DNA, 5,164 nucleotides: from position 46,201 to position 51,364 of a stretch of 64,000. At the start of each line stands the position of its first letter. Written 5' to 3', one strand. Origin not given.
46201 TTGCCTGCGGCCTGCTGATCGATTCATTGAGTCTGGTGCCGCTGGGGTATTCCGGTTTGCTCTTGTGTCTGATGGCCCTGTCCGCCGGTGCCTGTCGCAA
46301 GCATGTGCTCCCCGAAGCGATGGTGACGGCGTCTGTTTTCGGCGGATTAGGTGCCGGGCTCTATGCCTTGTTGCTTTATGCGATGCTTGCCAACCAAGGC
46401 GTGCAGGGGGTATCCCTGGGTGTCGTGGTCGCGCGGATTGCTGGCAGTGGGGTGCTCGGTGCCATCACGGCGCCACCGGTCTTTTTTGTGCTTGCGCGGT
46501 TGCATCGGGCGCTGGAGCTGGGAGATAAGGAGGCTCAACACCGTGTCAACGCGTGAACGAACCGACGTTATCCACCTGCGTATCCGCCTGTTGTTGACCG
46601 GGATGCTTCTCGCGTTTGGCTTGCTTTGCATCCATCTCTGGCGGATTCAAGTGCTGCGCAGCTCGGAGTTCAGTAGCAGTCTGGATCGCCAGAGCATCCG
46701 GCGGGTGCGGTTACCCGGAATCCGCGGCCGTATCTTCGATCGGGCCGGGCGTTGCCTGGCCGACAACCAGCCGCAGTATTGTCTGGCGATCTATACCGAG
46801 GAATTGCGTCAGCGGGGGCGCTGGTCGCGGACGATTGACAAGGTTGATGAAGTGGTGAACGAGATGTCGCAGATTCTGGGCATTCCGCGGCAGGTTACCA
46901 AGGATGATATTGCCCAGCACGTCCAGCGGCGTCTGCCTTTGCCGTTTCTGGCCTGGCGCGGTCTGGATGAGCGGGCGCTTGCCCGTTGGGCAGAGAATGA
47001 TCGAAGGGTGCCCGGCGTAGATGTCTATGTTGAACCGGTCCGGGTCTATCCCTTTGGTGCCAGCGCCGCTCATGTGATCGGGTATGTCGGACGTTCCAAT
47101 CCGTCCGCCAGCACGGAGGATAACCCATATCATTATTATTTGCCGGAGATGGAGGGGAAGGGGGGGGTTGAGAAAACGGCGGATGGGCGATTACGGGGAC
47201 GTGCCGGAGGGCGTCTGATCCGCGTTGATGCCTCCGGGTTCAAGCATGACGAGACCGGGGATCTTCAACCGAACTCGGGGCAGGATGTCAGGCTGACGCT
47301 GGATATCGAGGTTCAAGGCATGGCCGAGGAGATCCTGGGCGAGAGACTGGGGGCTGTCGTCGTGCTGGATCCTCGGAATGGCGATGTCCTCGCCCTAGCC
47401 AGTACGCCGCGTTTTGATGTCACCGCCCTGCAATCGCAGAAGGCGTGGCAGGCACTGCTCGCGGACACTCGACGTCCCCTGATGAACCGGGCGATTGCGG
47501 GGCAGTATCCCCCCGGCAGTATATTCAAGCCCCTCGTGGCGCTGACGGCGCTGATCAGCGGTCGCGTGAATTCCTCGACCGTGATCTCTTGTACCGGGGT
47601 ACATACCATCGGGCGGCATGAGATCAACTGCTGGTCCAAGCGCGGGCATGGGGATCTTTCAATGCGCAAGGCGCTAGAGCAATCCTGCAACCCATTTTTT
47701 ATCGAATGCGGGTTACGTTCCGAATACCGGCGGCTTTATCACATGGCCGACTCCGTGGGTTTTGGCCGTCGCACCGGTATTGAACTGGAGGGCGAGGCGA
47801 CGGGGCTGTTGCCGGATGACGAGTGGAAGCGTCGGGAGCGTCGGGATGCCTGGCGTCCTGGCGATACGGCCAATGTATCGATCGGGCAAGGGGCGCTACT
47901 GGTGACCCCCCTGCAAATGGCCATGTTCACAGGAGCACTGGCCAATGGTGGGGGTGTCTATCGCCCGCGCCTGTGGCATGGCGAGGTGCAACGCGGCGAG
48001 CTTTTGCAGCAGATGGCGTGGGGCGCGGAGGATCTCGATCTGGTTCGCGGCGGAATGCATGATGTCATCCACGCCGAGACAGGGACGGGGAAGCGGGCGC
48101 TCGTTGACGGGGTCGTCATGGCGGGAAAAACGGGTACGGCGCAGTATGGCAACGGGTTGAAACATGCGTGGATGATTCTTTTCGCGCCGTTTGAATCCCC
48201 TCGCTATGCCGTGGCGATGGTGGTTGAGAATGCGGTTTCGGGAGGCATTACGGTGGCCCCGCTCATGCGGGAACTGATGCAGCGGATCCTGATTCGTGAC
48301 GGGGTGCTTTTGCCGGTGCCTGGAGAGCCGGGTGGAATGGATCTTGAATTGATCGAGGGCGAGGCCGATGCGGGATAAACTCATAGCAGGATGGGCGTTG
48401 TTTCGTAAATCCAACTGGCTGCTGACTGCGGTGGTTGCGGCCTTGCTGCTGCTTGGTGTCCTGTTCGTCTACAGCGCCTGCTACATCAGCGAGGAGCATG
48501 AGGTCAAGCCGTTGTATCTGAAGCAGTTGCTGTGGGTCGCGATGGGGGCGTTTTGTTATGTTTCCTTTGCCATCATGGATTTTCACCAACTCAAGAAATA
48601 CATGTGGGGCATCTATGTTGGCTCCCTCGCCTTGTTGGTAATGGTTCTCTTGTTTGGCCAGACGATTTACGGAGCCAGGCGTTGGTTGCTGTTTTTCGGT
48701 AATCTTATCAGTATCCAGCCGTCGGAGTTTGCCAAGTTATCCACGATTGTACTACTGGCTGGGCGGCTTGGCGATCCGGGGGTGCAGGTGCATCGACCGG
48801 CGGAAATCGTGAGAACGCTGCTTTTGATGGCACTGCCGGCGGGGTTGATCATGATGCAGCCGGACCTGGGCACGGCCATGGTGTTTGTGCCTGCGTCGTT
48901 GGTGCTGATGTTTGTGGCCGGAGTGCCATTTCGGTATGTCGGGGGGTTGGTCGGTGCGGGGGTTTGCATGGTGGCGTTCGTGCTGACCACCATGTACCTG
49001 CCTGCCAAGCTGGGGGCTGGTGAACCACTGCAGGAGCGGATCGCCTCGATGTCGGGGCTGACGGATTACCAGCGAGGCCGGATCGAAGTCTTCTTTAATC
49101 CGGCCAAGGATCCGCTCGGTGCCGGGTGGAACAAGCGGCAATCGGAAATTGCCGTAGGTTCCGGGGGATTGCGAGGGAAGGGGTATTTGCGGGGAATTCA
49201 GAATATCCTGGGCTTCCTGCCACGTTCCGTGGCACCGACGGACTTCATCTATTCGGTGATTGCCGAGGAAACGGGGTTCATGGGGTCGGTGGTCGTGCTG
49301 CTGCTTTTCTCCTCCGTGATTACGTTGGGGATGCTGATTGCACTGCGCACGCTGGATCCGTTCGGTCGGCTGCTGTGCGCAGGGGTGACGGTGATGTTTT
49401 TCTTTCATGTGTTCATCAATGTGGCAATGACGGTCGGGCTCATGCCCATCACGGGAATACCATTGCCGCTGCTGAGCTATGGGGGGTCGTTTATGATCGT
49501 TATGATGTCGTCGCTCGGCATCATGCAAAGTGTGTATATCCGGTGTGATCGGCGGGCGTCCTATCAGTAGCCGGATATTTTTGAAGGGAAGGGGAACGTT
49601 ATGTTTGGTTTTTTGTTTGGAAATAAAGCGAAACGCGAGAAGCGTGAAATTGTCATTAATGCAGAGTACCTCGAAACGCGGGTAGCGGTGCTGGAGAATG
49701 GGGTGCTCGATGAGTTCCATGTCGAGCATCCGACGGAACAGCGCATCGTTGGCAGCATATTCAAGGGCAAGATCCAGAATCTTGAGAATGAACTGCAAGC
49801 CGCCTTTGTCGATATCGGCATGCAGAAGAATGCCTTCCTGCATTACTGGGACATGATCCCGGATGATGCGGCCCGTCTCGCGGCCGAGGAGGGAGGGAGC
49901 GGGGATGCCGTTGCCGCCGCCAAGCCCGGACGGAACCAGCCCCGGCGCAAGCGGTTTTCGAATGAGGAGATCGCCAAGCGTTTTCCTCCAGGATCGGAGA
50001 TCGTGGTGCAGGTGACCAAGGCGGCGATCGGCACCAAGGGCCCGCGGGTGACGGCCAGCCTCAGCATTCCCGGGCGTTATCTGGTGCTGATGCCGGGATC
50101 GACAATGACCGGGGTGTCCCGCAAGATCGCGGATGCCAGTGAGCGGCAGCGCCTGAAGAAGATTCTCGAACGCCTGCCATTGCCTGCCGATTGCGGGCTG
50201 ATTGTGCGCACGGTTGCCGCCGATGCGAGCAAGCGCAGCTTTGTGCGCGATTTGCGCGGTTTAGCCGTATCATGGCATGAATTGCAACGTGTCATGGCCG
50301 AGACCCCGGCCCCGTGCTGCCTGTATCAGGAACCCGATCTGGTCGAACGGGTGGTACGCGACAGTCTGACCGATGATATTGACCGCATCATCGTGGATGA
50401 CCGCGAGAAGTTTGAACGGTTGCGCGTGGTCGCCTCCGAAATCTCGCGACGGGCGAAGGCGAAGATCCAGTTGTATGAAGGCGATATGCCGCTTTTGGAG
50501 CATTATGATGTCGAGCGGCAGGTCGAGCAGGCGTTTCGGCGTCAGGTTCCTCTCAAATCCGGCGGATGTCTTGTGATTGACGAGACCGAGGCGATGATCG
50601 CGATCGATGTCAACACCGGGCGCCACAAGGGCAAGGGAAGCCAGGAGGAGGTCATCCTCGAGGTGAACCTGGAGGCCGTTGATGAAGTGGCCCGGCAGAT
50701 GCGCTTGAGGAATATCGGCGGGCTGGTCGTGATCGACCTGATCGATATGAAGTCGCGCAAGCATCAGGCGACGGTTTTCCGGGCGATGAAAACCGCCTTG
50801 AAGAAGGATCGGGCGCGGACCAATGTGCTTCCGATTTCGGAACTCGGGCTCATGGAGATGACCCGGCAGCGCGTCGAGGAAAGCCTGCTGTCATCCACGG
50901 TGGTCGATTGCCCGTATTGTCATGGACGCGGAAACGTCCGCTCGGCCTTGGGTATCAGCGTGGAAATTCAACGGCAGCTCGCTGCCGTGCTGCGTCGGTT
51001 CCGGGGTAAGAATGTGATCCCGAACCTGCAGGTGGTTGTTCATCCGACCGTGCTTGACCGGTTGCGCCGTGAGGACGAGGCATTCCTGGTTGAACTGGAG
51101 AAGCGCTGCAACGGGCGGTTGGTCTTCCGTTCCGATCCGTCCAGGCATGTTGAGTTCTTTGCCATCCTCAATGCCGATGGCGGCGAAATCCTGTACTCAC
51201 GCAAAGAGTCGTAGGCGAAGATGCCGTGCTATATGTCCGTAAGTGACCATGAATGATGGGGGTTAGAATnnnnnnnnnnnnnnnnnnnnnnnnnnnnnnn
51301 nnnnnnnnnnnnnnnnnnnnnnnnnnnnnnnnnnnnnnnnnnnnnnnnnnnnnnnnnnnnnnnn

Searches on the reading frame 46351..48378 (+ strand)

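Call 55: search_protein_families(library=pfam, proteins=[window:46351-48378:+], max_evalue=0.0001)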
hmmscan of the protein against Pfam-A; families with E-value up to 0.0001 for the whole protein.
window:46351-48378:+ (675 aa): 2 families
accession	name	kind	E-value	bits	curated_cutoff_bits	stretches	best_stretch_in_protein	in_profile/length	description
PF00905.27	Transpeptidase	-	7.5e-59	199.8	22.1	1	334-644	1-299/299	Penicillin binding protein transpeptidase domain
PF03717.20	PBP_dimer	-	9.7e-32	111.3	24.4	1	122-296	3-173/180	Penicillin-binding Protein dimerisation domain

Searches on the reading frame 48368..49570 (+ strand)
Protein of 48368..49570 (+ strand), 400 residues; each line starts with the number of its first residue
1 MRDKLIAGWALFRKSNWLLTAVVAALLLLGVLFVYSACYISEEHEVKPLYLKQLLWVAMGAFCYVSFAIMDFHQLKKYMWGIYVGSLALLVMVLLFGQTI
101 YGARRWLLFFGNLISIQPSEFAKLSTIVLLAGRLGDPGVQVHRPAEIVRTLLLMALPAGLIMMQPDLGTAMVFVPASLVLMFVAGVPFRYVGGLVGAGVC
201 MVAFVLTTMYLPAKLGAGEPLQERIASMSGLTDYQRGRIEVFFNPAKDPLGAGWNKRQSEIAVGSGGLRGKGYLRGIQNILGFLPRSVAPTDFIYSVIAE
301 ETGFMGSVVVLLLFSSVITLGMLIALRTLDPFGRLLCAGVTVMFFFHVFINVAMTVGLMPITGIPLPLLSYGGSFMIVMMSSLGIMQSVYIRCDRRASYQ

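Call 55: search_protein_families(library=pfam, proteins=[window:48368-49570:+], max_evalue=0.0001)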
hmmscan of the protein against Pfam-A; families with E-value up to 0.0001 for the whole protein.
window:48368-49570:+ (400 aa): 1 family
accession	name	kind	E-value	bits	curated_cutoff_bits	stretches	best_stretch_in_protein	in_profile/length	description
PF01098.24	FTSW_RODA_SPOVE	-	2.6e-87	293.6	26.4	1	18-389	3-350/356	Cell cycle protein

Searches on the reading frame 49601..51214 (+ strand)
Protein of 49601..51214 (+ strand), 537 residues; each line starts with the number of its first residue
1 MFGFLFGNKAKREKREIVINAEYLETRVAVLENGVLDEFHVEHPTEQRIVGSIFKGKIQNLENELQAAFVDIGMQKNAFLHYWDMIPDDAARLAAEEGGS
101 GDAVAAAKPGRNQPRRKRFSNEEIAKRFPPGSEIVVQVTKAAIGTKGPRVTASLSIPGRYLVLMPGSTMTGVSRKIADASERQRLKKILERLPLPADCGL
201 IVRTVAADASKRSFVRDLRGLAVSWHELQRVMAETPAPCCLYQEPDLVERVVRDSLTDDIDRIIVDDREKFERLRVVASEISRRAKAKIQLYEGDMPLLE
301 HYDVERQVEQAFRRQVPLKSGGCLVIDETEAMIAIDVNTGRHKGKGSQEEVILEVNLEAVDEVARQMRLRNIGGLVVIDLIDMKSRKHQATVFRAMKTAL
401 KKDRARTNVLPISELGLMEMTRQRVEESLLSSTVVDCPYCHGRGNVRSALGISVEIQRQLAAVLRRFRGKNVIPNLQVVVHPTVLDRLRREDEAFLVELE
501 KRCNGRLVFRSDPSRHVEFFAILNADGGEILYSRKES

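Call 55: search_protein_families(library=pfam, proteins=[window:49601-51214:+], max_evalue=0.0001)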
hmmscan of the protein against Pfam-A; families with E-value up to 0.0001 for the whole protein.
window:49601-51214:+ (537 aa): 2 families
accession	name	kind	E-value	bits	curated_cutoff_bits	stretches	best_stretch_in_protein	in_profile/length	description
PF10150.14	RNase_E_G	-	3.9e-102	341.7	25.5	1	155-425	1-270/270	Ribonuclease E/G family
PF20833.2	RNase_E_G_Thio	-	9.9e-06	26.1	26.8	1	437-522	2-83/86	RNase E/G, Thioredoxin-like domain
